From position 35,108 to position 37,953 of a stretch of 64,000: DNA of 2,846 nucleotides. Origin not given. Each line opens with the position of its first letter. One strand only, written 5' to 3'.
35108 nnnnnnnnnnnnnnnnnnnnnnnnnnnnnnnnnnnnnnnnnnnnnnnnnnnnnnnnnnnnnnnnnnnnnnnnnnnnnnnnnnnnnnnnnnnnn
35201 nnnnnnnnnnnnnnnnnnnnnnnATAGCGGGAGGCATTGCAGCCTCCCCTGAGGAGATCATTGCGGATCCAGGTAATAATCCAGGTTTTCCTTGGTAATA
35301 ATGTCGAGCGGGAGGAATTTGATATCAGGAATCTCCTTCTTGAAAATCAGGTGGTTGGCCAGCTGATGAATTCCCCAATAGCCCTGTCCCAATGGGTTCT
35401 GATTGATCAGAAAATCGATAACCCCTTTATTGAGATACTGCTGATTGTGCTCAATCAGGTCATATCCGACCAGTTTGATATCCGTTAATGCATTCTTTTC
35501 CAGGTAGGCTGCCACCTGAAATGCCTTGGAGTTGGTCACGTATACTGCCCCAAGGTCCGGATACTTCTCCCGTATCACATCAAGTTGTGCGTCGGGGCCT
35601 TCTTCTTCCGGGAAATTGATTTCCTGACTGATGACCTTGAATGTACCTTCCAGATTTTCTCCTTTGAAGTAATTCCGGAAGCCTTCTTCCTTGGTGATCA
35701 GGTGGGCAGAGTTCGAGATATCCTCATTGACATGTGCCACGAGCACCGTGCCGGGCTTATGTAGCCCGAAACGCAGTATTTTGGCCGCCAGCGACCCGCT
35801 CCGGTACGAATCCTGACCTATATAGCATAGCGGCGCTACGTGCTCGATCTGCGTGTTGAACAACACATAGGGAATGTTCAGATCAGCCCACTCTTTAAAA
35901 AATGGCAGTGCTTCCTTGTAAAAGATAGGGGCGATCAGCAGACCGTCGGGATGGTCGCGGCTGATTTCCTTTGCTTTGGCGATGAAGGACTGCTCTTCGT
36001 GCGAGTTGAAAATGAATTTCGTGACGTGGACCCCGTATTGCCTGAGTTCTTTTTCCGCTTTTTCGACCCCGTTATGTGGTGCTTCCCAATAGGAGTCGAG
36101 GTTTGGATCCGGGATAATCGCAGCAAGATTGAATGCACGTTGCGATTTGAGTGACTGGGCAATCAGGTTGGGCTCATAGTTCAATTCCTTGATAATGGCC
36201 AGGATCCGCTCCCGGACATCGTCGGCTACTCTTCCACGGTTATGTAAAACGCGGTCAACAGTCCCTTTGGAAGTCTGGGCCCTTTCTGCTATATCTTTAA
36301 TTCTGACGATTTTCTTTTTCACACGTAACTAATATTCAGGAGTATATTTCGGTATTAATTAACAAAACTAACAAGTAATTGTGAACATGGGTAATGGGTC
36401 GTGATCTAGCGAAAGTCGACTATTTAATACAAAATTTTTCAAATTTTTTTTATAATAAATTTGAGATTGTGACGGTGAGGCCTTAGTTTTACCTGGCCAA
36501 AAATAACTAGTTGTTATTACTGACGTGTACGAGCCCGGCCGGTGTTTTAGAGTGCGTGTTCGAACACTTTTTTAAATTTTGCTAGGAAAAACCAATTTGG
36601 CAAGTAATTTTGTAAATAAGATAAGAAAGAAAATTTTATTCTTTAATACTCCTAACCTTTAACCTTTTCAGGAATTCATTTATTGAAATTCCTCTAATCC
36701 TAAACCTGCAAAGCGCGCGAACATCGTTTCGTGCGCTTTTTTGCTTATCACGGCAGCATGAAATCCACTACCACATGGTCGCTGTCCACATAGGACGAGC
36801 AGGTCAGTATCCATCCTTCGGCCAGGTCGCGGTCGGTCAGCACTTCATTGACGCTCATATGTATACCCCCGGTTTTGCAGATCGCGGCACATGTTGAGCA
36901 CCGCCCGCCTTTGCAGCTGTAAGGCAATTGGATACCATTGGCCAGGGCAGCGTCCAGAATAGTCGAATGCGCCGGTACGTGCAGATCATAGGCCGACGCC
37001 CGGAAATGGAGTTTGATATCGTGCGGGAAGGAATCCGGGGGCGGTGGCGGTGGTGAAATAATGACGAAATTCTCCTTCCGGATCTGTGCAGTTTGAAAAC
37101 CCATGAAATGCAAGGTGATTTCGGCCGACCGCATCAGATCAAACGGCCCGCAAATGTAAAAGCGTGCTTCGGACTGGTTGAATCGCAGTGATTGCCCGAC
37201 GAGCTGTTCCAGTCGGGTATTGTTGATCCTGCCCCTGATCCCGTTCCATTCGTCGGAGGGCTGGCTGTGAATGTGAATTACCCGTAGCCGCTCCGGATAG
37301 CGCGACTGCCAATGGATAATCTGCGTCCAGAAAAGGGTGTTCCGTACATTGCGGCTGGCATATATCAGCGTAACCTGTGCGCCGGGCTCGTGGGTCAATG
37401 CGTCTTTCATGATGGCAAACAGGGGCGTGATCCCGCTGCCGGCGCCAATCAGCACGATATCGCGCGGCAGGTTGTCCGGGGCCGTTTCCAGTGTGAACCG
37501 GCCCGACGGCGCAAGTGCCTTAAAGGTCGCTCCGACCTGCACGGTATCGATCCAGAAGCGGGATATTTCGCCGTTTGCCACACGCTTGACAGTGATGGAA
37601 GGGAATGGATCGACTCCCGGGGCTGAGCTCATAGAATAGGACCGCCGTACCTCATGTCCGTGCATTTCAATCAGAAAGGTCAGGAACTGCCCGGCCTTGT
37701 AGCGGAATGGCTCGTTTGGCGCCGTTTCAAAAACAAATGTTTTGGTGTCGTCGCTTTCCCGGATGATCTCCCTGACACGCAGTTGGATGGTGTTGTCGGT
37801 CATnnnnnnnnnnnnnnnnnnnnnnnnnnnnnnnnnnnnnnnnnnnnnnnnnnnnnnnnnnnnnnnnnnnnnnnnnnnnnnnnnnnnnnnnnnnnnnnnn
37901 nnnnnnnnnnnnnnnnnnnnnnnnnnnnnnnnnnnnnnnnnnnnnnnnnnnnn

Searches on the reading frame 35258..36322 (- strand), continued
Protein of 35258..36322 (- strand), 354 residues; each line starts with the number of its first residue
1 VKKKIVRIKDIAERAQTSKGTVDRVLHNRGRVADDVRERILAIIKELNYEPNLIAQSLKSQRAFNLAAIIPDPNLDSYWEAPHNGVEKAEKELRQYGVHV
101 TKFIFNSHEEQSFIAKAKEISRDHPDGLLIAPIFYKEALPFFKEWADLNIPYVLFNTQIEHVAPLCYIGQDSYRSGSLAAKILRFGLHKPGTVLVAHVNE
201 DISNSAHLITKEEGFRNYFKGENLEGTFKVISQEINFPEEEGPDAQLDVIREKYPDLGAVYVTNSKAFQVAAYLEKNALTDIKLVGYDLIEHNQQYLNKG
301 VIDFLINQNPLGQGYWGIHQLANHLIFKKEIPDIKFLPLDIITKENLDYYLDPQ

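Call 83: list_cluster_members(proteins=[P0002])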
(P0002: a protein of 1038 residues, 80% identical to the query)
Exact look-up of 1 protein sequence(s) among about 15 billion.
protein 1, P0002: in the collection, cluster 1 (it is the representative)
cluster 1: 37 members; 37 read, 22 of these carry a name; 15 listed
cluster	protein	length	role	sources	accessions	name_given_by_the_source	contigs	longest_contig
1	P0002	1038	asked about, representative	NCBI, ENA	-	-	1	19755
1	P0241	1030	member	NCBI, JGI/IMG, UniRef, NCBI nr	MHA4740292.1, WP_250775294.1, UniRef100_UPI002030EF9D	SusC/RagA family TonB-linked outer membrane protein [Dyadobacter sp. MSC1_007] | TonB-linked SusC/RagA family outer membrane protein | SusC/RagA family TonB-linked outer membrane protein n=1 Tax=Dyadobacter sp. MSC1_007 ...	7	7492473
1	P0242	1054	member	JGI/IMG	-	TonB-linked SusC/RagA family outer membrane protein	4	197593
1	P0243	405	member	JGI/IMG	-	TonB-linked SusC/RagA family outer membrane protein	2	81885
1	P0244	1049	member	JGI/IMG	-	TonB-linked SusC/RagA family outer membrane protein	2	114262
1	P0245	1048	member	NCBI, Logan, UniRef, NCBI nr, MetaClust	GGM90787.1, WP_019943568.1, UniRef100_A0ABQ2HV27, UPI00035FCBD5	SusC/RagA family TonB-linked outer membrane protein [Dyadobacter beijingensis] | SusC/RagA family TonB-linked outer membrane protein n=1 Tax=Dyadobacter beijingensis ... | TonB-dependent receptor [Dyadobacter beijingensis]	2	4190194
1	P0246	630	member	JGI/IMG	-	TonB-linked SusC/RagA family outer membrane protein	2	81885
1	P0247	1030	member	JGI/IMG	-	TonB-linked SusC/RagA family outer membrane protein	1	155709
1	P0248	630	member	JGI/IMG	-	TonB-linked SusC/RagA family outer membrane protein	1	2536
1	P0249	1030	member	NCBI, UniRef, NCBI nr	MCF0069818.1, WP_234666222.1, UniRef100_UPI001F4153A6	TonB-dependent receptor [Dyadobacter sp. CY261] | SusC/RagA family TonB-linked outer membrane protein n=1 Tax=Dyadobacter sp. CY261 ...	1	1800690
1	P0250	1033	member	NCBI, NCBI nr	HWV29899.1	MAG TPA: TonB-dependent receptor [Dyadobacter sp.] | TonB-dependent receptor [Dyadobacter sp.]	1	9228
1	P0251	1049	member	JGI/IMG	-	TonB-linked SusC/RagA family outer membrane protein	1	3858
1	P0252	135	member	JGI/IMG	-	hypothetical protein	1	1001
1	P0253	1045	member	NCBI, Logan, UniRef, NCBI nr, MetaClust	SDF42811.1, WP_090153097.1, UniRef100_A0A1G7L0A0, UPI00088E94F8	TonB-linked outer membrane protein, SusC/RagA family [Dyadobacter soli] | TonB-linked outer membrane protein, SusC/RagA family n=1 Tax=Dyadobacter soli ... | TonB-dependent receptor [Dyadobacter soli]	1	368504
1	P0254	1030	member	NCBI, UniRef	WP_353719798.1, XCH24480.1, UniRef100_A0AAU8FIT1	TonB-dependent receptor [Dyadobacter sp. 676] | TonB-dependent receptor n=1 Tax=Dyadobacter sp. 676 TaxID=3088362 RepID=A0AAU8FIT1_9BACT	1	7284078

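Call 86: find_encoding_contigs(protein=P0245, flank=8000, max_places=2)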
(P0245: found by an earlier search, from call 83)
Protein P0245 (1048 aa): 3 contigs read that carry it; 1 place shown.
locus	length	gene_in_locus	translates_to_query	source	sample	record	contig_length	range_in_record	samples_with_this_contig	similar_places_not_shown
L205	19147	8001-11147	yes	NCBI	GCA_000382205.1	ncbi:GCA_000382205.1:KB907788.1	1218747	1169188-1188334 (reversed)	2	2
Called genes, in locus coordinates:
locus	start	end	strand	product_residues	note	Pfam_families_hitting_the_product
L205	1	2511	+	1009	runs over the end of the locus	PF08450:SGL (faint), PF07494:Reg_prop (faint), PF07495:Y_Y_Y, PF06580:His_kinase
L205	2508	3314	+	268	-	PF00072:Response_reg, PF04397:LytTR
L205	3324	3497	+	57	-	PF13620:CarboxypepD_reg, PF13715:CarbopepD_reg_2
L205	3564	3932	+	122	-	PF07715:Plug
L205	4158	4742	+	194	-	PF04542:Sigma70_r2, PF08281:Sigma70_r4_2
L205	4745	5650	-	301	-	PF00126:HTH_1, PF03466:LysR_substrate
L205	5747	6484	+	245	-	PF13483:Lactamase_B_3, PF12706:Lactamase_B_2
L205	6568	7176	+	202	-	PF13532:2OG-FeII_Oxy_2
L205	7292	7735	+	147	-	-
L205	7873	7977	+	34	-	-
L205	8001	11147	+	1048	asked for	PF13620:CarboxypepD_reg, PF13715:CarbopepD_reg_2, PF07715:Plug, PF00593:TonB_dep_Rec_b-barrel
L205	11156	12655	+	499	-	PF14322:SusD-like_3, PF07980:SusD_RagB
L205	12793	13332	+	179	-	-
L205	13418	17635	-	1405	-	PF07504:FTP, PF01447:Peptidase_M4 (faint), PF02868:Peptidase_M4_C, PF18962:Por_Secre_tail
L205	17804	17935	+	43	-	-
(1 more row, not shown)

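Call 87: find_encoding_contigs(protein=P0241, flank=8000, max_places=2)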
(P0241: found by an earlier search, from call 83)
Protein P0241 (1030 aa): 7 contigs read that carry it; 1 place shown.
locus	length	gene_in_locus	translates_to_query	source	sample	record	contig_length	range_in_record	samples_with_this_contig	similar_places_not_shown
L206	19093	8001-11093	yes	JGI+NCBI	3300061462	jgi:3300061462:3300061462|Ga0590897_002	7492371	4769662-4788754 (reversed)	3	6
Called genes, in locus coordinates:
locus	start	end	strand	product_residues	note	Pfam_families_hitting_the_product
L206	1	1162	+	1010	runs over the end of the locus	PF07494:Reg_prop (faint), PF07495:Y_Y_Y, PF06580:His_kinase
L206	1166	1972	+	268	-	PF00072:Response_reg, PF04397:LytTR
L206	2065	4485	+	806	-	PF13620:CarboxypepD_reg, PF13715:CarbopepD_reg_2, PF07715:Plug, PF00593:TonB_dep_Rec_b-barrel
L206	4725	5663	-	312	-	PF00126:HTH_1, PF03466:LysR_substrate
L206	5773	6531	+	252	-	PF13483:Lactamase_B_3, PF12706:Lactamase_B_2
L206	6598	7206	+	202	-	PF13532:2OG-FeII_Oxy_2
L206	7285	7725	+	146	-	-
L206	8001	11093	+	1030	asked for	PF13620:CarboxypepD_reg, PF13715:CarbopepD_reg_2, PF07715:Plug, PF00593:TonB_dep_Rec_b-barrel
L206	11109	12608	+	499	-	PF14322:SusD-like_3, PF07980:SusD_RagB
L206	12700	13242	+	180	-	-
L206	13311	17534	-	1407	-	PF07504:FTP, PF02868:Peptidase_M4_C, PF18962:Por_Secre_tail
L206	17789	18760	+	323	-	PF01073:3Beta_HSD, PF01370:Epimerase, PF02719:Polysacc_synt_2, PF04321:RmlD_sub_bind, PF07993:NAD_binding_4, PF08659:KR, PF13460:NAD_binding_10, PF16363:GDP_Man_Dehyd, +2 more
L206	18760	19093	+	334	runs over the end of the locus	PF00535:Glycos_transf_2, PF10111:Glyco_tranf_2_2 (weak)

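Call 93: find_homologous_proteins(query=P0245, max_evalue=1e-250)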
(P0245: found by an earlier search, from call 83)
Query P0245 (1048 aa): 125 proteins with E <= 1e-250 among 8000 candidates; the best 120 are listed.
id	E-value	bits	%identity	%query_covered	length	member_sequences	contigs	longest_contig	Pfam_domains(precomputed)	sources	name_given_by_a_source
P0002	0.0e+0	2168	92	100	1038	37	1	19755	PF13715.13,PF07715.21,PF13620.13,PF00593.31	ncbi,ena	-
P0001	0.0e+0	1905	82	96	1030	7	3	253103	PF13715.13,PF07715.21,PF13620.13,PF00593.31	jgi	jgi:TonB-linked SusC/RagA family outer membrane protein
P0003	0.0e+0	1471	64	94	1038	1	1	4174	PF13715.13,PF07715.21,PF13620.13,PF00593.31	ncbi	-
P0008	0.0e+0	1447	64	95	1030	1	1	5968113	PF13715.13,PF07715.21,PF13620.13,PF00593.31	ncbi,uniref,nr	ncbi:TonB-dependent receptor [Adhaeribacter swui]|uniref:TonB-dependent receptor n=1 Tax=Adhaeribact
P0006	0.0e+0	1444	62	94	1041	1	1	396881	PF13715.13,PF07715.21,PF13620.13,PF00593.31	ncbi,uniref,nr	ncbi:SusC/RagA family TonB-linked outer membrane protein [Pontibacter mangrovi]|uniref:TonB-dependen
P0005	0.0e+0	1439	63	94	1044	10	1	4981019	PF13715.13,PF07715.21,PF13620.13,PF00593.31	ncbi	-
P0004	0.0e+0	1434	63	94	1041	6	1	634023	PF13715.13,PF07715.21,PF13620.13,PF00593.31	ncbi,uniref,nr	ncbi:TonB-dependent receptor [Pontibacter sp. BT731]|uniref:SusC/RagA family TonB-linked outer membr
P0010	0.0e+0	1433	63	94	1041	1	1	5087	PF13715.13,PF07715.21,PF13620.13,PF00593.31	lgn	-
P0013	0.0e+0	1431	62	94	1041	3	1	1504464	PF13715.13,PF07715.21,PF13620.13,PF00593.31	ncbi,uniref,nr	ncbi:SusC/RagA family TonB-linked outer membrane protein [Pontibacter litorisediminis]|uniref:SusC/R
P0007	0.0e+0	1425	62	95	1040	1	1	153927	PF13715.13,PF07715.21,PF13620.13,PF00593.31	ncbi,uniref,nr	ncbi:TonB-dependent receptor [Pontibacter sp. E15-1]|uniref:SusC/RagA family TonB-linked outer membr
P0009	0.0e+0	1425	63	94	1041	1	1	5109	PF13715.13,PF07715.21,PF13620.13,PF00593.31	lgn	-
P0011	0.0e+0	1421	62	94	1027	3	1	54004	PF13715.13,PF07715.21,PF13620.13,PF00593.31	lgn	-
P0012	0.0e+0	1415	62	94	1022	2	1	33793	PF13715.13,PF07715.21,PF13620.13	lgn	-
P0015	0.0e+0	1401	61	94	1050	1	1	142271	PF13715.13,PF07715.21,PF13620.13,PF00593.31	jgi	jgi:TonB-linked SusC/RagA family outer membrane protein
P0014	0.0e+0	1401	61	94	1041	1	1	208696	PF13715.13,PF07715.21,PF13620.13,PF00593.31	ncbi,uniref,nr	ncbi:TonB-dependent receptor [Pontibacter sp. 172403-2]|uniref:SusC/RagA family TonB-linked outer me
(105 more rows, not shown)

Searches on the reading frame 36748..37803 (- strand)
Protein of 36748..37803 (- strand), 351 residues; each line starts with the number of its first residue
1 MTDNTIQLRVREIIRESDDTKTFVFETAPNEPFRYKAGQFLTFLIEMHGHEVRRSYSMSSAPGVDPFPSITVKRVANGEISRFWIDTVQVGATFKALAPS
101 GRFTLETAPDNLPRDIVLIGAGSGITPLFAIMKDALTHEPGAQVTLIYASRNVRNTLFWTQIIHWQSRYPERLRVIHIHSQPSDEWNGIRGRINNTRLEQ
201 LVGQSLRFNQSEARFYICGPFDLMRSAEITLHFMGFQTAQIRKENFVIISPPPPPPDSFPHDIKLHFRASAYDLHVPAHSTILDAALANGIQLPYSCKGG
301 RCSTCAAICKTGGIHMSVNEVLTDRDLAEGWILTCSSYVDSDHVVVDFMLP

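Call 5: search_protein_families(library=pfam, proteins=[window:36748-37803:-])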
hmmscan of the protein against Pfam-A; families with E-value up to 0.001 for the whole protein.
window:36748-37803:- (351 aa): 4 families
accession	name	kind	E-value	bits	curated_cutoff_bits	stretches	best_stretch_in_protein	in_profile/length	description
PF00175.26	NAD_binding_1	-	1e-19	71.6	22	1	118-227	1-107/109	Oxidoreductase NAD-binding domain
PF00111.32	Fer2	-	4.1e-15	55.9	21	1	274-339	10-76/77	2Fe-2S iron-sulfur cluster binding domain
PF00970.30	FAD_binding_6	-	8.1e-11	42.6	21.1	1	8-103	2-97/99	Oxidoreductase FAD-binding domain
PF13510.11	Fer2_4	-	0.00013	22.3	22.8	1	274-301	13-40/82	2Fe-2S iron-sulfur cluster binding domain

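Call 44: search_protein_families(library=ncbifam, proteins=[window:36748-37803:-], max_evalue=0.00001)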
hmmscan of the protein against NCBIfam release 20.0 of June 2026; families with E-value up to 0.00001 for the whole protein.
window:36748-37803:- (351 aa): 18 families
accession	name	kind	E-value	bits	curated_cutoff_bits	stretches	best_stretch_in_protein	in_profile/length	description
TIGR02160.1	PA_CoA_Oxy5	hypoth_equivalog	8.6e-70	235.3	420.8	1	7-348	3-351/352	1,2-phenylacetyl-CoA epoxidase subunit PaaE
NF058606.1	GlBtMonoRdsGbcB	equivalog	5.5e-48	163.7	500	2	8-246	16-247/362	glycine betaine monooxygenase reductase subunit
NF007964.0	PRK10684.1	equivalog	3.6e-42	144.5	383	1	7-344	11-331/333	NADH oxidoreductase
NF009805.0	PRK13289.1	equivalog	2.6e-36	125.4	432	1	7-246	156-392/399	NO-inducible flavohemoprotein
NF040810.1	BenC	equivalog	2.1e-32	112.6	430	2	4-246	103-330/333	benzoate 1,2-dioxygenase electron transfer component BenC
NF008822.0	PRK11872.1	equivalog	1.3e-29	103.2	402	2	6-247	107-336/341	anthranilate 1,2-dioxygenase electron transfer component AntC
NF045803.1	MethMoxFADbindMmoC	equivalog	1.3e-29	103.1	500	2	30-247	135-341/343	aromatic/alkene monooxygenase hydroxylase FAD-binding subunit MmoC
NF004317.0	PRK05713.1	equivalog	5.9e-28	98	338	2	26-219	110-297/312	iron-sulfur-binding ferredoxin reductase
TIGR02008.1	fdx_plant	subfamily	3e-19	68.6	81.15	1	271-345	14-88/97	ferredoxin [2Fe-2S]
NF041393.1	Frdxn_Halo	equivalog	1.9e-15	56.8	150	1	274-345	40-112/128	ferredoxin Fer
NF005963.0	PRK08051.1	equivalog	2.1e-15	56.6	230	1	7-231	5-214/233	NAD(P)H-flavin reductase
TIGR01941.1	nqrF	equivalog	3.8e-14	52.4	295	1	72-232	234-389/405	NADH:ubiquinone reductase (Na(+)-transporting) subunit F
NF008178.0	PRK10926.1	equivalog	5.9e-14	51.9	390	1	26-231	24-225/248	ferredoxin--NADP(+) reductase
NF052252.1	flav_redu_LuxG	exception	1.3e-09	37.6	340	1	19-229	12-211/232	flavin mononucleotide reductase LuxG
NF006220.0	PRK08345.1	subfamily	1.7e-09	37.3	395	1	21-227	26-232/294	cytochrome-c3 hydrogenase subunit gamma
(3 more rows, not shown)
